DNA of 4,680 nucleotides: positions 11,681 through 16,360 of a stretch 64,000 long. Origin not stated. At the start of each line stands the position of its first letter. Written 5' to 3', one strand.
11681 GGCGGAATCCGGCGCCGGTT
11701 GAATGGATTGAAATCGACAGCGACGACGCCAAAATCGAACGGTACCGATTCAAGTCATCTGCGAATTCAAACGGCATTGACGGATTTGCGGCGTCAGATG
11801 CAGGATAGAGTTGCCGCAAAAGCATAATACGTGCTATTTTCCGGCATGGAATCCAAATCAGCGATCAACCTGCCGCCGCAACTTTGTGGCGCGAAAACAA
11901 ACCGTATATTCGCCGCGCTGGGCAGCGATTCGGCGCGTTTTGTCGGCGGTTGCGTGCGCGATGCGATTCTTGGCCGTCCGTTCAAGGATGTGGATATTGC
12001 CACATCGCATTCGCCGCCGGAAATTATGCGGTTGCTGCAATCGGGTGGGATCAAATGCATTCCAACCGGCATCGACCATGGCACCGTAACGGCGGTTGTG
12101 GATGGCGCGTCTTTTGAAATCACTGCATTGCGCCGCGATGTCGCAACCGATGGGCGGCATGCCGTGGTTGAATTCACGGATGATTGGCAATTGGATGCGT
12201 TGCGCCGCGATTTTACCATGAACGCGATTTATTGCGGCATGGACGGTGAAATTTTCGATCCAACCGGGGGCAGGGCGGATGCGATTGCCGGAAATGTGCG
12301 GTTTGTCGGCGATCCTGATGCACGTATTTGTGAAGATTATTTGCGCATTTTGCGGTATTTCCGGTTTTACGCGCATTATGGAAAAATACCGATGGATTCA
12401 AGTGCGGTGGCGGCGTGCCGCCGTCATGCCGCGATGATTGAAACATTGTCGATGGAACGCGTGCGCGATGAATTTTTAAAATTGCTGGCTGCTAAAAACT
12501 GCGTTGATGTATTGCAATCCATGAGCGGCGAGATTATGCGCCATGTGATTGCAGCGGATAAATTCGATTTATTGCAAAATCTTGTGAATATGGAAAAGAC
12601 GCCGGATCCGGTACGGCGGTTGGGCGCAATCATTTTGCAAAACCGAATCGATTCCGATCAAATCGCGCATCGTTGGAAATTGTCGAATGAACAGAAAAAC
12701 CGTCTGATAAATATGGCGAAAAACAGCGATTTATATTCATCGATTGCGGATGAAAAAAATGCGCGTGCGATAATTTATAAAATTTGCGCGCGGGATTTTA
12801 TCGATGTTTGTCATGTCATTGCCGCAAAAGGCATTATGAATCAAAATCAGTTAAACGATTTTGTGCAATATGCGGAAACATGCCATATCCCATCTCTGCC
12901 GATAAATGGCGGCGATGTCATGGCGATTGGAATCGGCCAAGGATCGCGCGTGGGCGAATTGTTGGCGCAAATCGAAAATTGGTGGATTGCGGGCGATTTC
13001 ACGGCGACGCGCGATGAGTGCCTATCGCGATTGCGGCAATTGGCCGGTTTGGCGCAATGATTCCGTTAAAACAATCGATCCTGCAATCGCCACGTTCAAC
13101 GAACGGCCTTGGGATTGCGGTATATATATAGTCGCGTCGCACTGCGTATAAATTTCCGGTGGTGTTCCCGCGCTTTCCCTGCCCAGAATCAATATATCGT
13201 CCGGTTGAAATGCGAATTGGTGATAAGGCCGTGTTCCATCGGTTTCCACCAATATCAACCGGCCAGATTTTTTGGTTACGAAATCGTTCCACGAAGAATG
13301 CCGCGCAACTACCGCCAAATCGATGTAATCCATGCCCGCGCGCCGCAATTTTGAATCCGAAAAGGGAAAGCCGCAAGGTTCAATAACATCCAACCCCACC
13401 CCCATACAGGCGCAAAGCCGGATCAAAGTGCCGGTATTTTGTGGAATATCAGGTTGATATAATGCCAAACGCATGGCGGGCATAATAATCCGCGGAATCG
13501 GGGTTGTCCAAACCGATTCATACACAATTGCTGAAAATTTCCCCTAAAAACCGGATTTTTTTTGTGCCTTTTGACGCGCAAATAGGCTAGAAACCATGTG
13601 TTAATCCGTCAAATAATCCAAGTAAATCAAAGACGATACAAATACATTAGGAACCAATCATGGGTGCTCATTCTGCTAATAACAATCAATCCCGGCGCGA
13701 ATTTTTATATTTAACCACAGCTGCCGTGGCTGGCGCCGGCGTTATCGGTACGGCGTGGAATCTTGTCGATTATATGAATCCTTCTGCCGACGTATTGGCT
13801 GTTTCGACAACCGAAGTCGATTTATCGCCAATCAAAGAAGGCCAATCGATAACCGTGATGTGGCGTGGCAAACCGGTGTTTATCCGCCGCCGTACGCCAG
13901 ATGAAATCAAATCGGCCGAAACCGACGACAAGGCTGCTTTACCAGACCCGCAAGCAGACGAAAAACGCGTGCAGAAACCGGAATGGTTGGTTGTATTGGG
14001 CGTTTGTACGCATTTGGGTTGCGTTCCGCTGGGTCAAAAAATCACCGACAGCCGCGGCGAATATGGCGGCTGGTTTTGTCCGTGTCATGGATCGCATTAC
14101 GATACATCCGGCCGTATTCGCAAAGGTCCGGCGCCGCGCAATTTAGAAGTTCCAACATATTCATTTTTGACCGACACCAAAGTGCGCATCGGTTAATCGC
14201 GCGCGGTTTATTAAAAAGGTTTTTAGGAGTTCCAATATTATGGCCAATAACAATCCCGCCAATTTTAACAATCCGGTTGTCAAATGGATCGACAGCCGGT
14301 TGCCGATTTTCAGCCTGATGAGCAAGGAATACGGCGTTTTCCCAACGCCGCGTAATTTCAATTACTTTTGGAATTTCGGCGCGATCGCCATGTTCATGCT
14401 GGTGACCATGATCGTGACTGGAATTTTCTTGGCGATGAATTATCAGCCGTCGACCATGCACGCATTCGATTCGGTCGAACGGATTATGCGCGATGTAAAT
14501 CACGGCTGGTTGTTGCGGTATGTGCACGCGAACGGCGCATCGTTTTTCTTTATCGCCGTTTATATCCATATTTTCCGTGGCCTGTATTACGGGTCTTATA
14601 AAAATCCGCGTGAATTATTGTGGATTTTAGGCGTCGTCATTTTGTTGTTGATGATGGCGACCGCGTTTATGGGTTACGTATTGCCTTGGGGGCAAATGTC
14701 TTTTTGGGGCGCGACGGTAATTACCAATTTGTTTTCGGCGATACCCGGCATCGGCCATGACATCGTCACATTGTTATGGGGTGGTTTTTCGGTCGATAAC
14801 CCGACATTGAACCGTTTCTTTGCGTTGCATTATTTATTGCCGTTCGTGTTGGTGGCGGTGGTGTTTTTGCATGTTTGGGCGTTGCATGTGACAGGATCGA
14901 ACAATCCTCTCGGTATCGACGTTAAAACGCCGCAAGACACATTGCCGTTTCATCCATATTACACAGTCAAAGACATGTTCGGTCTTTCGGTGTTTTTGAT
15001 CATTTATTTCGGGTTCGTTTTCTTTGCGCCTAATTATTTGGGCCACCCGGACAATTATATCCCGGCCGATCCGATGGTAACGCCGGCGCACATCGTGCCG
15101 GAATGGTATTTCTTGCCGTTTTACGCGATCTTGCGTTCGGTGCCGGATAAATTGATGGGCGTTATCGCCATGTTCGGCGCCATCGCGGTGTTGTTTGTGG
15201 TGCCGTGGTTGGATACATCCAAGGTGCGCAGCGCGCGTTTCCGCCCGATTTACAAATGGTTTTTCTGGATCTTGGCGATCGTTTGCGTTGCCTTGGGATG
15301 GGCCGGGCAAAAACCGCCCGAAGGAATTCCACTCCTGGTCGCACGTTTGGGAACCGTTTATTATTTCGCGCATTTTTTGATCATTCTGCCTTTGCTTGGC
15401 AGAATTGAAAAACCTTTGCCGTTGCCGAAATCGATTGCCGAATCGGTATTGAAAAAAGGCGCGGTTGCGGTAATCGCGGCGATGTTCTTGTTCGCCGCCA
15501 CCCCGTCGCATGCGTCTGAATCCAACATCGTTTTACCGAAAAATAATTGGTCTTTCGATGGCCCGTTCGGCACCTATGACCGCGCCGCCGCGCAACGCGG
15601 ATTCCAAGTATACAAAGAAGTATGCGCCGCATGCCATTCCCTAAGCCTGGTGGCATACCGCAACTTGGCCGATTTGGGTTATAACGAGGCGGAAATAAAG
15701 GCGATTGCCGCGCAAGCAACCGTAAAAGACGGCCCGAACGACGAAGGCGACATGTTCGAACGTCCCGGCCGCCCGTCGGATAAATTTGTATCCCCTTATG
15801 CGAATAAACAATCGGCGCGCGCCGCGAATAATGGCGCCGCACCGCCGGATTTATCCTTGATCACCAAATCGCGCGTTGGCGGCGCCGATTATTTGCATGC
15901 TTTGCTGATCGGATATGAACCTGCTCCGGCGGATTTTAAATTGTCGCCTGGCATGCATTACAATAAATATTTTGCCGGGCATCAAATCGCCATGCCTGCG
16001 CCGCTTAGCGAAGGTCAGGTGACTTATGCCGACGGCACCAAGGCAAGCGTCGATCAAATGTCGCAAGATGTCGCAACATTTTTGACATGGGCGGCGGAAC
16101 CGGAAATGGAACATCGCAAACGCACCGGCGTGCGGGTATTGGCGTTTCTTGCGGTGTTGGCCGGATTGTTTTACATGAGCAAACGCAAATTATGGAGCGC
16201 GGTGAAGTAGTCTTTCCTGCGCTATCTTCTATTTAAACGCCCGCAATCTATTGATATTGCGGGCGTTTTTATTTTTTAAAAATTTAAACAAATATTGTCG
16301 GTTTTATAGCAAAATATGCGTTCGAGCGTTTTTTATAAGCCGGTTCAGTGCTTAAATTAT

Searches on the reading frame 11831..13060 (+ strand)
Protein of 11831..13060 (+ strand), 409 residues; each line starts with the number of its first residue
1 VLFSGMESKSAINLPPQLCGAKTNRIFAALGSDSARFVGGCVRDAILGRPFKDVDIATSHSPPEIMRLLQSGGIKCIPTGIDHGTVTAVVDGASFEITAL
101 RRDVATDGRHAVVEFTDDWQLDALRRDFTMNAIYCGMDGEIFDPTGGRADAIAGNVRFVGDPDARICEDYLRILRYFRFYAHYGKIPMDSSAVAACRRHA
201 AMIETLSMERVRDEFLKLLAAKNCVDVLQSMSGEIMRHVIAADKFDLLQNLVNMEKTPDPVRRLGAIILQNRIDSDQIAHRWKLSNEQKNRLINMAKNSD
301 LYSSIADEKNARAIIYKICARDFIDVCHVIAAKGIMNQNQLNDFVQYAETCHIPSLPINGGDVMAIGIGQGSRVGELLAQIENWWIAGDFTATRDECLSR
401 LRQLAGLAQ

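Call 51: search_protein_families(library=pfam, proteins=[window:11831-13060:+], max_evalue=0.00001)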
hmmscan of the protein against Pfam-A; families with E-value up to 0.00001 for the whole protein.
window:11831-13060:+ (409 aa): 2 families
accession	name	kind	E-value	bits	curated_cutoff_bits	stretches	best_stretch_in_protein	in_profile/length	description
PF01743.26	PolyA_pol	-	2.2e-27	96.3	23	1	35-155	1-124/126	Poly A polymerase head domain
PF12627.12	PolyA_pol_RNAbd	-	1.6e-07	31.4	22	1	189-231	5-47/64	Probable RNA and SrmB- binding site of polymerase A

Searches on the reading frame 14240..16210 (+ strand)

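Call 51: search_protein_families(library=pfam, proteins=[window:14240-16210:+], max_evalue=0.00001)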
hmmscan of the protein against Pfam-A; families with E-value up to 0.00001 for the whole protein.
window:14240-16210:+ (656 aa): 4 families
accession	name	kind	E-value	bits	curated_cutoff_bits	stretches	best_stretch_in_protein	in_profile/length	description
PF02167.20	Cytochrom_C1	-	2.9e-99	331.6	22.8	1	437-654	1-218/219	Cytochrome C1 family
PF00033.24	Cytochrome_B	-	1.3e-73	247.3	27.2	1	35-219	5-189/189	Cytochrome b/b6/petB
PF13631.11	Cytochrom_B_N_2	-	1.8e-45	155.3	27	1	102-270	2-169/169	Cytochrome b(N-terminal)/b6/petB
PF00032.22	Cytochrom_B_C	-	1.7e-43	147.5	20.7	1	275-376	1-102/102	Cytochrome b(C-terminal)/b6/petD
